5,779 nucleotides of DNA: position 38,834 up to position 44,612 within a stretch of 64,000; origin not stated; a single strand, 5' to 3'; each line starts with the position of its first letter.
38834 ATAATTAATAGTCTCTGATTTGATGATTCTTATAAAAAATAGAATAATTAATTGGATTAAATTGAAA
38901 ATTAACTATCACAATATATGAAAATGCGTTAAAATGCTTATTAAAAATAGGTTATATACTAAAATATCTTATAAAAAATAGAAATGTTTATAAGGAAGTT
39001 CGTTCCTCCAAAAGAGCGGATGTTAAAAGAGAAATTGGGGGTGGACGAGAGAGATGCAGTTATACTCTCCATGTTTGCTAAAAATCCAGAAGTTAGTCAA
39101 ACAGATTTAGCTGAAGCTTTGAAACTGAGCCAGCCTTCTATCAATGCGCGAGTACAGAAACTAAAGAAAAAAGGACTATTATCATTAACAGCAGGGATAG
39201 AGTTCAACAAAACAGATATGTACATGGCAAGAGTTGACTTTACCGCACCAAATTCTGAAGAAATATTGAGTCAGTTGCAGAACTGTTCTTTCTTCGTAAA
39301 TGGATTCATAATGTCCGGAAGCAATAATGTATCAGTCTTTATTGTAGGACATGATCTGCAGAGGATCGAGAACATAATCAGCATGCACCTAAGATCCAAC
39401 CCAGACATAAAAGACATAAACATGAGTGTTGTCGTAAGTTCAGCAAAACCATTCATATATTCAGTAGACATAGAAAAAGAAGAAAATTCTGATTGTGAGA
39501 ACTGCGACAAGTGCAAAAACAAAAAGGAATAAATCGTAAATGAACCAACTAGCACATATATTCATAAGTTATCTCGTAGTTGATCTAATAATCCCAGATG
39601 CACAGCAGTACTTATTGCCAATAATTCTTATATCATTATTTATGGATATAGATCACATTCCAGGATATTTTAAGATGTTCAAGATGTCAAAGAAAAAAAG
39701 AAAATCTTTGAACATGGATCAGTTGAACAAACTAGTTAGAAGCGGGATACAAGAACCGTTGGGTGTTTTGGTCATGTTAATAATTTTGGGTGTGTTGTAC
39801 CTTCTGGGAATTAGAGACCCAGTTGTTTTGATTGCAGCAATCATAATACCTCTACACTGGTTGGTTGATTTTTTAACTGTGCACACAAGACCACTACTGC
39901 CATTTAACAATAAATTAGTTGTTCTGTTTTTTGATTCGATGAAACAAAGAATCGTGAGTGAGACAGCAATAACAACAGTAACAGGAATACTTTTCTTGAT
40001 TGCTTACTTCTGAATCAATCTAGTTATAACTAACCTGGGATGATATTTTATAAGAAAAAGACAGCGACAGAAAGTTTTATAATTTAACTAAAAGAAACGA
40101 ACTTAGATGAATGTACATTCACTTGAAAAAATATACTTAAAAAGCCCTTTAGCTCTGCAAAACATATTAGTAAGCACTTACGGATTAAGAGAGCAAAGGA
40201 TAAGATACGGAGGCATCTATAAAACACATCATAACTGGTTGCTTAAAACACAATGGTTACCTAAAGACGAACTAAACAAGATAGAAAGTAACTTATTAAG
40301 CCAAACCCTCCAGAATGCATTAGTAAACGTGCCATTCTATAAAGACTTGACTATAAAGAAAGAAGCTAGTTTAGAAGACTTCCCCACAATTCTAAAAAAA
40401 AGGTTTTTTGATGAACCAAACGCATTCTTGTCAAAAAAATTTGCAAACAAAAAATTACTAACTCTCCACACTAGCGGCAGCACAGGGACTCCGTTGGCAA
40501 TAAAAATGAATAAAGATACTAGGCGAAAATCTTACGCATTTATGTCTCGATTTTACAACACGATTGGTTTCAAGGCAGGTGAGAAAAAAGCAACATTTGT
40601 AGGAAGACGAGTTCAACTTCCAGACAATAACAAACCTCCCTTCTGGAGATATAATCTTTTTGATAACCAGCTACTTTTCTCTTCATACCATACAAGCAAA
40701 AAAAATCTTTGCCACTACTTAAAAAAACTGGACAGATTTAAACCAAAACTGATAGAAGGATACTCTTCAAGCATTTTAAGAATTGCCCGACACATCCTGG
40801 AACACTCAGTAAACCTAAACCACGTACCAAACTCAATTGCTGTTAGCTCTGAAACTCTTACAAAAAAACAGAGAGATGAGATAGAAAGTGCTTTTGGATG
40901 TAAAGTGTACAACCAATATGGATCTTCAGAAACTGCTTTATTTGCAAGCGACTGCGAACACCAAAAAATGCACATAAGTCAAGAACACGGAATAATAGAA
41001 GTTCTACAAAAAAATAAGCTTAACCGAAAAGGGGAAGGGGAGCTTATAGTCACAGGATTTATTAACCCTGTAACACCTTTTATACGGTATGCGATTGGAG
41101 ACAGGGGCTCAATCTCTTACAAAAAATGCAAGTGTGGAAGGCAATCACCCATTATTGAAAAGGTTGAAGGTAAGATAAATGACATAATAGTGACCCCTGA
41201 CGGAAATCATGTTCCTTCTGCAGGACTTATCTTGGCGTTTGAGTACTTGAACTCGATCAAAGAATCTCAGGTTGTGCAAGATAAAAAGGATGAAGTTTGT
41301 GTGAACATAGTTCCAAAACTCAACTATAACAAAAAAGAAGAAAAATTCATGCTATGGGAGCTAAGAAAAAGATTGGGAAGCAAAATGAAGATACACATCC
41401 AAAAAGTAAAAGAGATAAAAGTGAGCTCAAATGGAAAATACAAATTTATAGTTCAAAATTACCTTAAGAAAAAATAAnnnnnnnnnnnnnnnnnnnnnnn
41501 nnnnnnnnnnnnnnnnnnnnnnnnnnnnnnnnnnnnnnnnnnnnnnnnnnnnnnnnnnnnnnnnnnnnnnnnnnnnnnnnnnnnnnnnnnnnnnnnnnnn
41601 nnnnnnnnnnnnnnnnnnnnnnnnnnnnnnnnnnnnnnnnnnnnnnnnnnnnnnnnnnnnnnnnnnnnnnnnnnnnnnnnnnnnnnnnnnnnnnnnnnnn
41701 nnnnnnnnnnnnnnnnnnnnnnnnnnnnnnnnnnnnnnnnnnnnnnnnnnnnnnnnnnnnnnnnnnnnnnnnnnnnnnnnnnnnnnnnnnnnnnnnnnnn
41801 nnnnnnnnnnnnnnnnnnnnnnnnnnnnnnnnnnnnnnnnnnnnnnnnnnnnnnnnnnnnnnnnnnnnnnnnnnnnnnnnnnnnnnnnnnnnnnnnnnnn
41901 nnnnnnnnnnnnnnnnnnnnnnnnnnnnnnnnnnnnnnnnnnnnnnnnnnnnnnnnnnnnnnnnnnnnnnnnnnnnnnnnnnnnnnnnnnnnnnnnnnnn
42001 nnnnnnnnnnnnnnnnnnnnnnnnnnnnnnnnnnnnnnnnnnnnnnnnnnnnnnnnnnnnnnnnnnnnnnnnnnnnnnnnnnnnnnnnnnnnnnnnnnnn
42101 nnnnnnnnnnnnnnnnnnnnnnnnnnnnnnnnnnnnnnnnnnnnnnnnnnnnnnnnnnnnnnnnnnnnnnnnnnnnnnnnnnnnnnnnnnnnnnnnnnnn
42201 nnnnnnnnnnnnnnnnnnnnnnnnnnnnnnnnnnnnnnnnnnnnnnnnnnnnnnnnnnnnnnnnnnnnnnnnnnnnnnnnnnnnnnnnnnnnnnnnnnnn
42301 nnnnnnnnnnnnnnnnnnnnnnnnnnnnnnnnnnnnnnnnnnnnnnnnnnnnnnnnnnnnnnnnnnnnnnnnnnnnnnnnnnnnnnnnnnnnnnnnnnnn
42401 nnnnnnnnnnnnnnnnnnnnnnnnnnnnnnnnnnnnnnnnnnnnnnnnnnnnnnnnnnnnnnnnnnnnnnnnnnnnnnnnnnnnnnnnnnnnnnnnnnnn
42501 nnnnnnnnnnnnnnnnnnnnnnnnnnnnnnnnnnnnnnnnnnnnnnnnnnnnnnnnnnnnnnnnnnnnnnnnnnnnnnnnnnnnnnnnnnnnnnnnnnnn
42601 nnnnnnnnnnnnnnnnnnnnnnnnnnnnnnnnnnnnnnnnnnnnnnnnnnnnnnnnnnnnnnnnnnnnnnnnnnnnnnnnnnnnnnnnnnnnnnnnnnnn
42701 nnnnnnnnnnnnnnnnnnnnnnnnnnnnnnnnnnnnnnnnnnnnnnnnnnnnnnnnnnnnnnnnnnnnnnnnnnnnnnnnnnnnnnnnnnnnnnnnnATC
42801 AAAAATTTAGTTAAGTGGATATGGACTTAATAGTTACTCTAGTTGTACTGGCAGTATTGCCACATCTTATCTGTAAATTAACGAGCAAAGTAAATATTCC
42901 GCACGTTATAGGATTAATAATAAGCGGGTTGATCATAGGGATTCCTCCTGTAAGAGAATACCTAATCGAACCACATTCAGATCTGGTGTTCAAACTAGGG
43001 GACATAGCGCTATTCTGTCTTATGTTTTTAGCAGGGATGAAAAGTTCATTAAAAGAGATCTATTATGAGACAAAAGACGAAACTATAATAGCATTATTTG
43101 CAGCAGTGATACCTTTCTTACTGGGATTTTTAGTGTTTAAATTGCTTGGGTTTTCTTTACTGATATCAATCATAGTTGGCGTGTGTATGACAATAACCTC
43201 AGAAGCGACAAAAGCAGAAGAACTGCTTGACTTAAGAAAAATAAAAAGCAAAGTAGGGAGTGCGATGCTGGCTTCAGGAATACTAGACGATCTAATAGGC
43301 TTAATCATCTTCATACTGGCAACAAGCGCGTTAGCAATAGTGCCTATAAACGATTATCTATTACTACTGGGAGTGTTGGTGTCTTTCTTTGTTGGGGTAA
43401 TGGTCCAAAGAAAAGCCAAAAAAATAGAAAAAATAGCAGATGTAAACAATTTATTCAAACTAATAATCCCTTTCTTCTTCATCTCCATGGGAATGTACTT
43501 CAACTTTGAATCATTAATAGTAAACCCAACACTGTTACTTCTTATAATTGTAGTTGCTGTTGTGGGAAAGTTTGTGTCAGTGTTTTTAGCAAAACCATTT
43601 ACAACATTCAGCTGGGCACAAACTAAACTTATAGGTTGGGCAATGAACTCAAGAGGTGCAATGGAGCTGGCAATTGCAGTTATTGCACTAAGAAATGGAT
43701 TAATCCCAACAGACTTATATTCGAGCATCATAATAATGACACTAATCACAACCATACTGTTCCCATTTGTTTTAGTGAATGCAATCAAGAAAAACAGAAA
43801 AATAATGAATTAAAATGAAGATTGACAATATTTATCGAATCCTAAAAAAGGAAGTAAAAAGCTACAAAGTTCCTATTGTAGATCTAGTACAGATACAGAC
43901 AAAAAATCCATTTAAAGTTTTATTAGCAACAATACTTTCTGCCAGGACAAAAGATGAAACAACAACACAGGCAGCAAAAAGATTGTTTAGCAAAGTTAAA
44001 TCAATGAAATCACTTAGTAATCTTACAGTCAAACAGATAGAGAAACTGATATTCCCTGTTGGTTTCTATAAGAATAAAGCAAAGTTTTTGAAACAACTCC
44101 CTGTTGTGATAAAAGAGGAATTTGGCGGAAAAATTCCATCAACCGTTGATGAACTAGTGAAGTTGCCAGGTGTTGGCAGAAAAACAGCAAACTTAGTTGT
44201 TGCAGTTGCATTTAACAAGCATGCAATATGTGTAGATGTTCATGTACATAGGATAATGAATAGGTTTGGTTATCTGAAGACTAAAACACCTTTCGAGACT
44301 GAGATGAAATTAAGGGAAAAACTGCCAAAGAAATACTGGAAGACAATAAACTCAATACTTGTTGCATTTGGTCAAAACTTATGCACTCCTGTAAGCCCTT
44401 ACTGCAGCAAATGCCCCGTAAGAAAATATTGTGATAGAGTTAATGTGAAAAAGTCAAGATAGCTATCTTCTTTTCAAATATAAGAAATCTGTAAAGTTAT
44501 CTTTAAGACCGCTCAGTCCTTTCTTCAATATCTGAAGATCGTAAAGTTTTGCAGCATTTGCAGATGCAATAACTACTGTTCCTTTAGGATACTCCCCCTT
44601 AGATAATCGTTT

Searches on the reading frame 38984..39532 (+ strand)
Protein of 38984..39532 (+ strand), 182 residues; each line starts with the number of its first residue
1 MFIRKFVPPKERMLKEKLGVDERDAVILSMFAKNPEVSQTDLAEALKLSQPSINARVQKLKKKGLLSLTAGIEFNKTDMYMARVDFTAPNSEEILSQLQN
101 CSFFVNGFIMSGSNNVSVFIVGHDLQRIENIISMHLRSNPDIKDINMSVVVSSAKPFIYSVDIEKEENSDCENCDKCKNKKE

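Call 46: search_protein_families(library=pfam, proteins=[window:38984-39532:+], max_evalue=0.001)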
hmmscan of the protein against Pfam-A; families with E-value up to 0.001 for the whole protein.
window:38984-39532:+ (182 aa): 9 families
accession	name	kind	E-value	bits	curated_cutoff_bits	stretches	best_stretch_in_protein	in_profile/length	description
PF13412.12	HTH_24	-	1.4e-11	44.2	21.9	1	21-66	2-47/48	Winged helix-turn-helix DNA-binding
PF12802.13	MarR_2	-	2.3e-09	37.7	27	1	19-68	2-52/61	MarR family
PF13404.12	HTH_AsnC-type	-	2.2e-07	31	27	1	21-61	2-42/42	AsnC-type helix-turn-helix domain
PF01047.28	MarR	-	2.2e-05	24.7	24.6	1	26-67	7-48/59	MarR family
PF01978.25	TrmB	-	8.7e-05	22.7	25.6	1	14-67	1-53/68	Sugar-specific transcriptional regulator TrmB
PF01037.27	AsnC_trans_reg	-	0.0002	21.6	25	1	105-152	25-72/73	Lrp/AsnC ligand binding domain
PF08279.18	HTH_11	-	0.00026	21.3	25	0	27-64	5-43/55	HTH domain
PF01325.25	Fe_dep_repress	-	0.00041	20.9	26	1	37-67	23-53/60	Iron dependent repressor, N-terminal DNA binding domain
PF13545.12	HTH_Crp_2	-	0.00049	20.4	27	1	36-73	22-60/70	Crp-like helix-turn-helix domain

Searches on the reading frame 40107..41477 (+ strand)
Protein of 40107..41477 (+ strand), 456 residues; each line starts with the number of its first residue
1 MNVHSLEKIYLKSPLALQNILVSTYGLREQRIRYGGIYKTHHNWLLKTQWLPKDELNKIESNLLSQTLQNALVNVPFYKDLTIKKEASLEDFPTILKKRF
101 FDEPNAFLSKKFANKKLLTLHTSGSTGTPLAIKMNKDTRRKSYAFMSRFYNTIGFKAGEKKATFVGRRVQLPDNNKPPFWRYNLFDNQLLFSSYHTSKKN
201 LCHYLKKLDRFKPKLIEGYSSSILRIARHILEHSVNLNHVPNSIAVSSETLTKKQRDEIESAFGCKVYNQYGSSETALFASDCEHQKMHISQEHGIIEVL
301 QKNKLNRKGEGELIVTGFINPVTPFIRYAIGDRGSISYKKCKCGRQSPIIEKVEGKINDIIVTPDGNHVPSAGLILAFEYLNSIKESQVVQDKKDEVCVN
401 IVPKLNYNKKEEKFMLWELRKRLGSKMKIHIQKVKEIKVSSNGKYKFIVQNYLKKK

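Call 46: search_protein_families(library=pfam, proteins=[window:40107-41477:+], max_evalue=0.001)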
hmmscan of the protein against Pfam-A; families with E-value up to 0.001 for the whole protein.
window:40107-41477:+ (456 aa): 0 families

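Call 84: search_protein_families(library=ncbifam, proteins=[window:40107-41477:+], max_evalue=0.00001)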
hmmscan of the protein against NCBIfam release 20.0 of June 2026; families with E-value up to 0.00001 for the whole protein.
window:40107-41477:+ (456 aa): 7 families
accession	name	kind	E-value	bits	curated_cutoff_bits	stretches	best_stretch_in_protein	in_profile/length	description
NF045666.1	DVU1553_fam_AMP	equivalog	1.2e-30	106.7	300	1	196-357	166-331/331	DVU_1553 family AMP-dependent CoA ligase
NF041878.1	paak_haloarch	equivalog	1.6e-20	73.1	700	1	221-432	181-402/427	phenylacetate--CoA ligase PaaK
NF053551.1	FlxY_rubin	equivalog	4.8e-18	65.1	520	1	249-438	206-406/424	flexirubin biosynthesis putative acyl-CoA ligase FlxY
TIGR02304.1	aden_form_hyp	equivalog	1.4e-17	63.8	251.9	1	182-432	157-405/430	F390 synthetase-related protein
NF041217.1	BagE_FevW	exception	2.2e-15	56.5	800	1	242-355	195-309/424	bagremycin/ferroverdin synthetase BagE/FevW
TIGR02155.1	PA_CoA_ligase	equivalog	2.9e-15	55.7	646.3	1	208-441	163-404/422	phenylacetate--CoA ligase PaaK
TIGR03335.1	F390_ftsA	equivalog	1.3e-11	43.8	458.7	1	100-350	71-323/445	coenzyme F390 synthetase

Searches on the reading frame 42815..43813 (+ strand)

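Call 46: search_protein_families(library=pfam, proteins=[window:42815-43813:+], max_evalue=0.001)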
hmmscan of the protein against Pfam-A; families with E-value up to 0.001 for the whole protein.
window:42815-43813:+ (332 aa): 1 family
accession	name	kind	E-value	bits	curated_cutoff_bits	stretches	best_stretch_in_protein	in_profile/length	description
PF00999.27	Na_H_Exchanger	-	1.7e-40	139.5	26.2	2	176-320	221-369/375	Sodium/hydrogen exchanger, transmembrane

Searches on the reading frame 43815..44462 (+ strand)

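Call 46: search_protein_families(library=pfam, proteins=[window:43815-44462:+], max_evalue=0.001)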
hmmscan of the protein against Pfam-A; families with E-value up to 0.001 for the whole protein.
window:43815-44462:+ (215 aa): 2 families
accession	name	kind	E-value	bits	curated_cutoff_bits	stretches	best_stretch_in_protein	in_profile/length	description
PF00730.31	HhH-GPD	-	5.4e-24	85.1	26.2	1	38-172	2-108/108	HhH-GPD superfamily base excision DNA repair protein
PF00633.29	HHH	-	1.9e-09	37.3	24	1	103-130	2-29/30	Helix-hairpin-helix motif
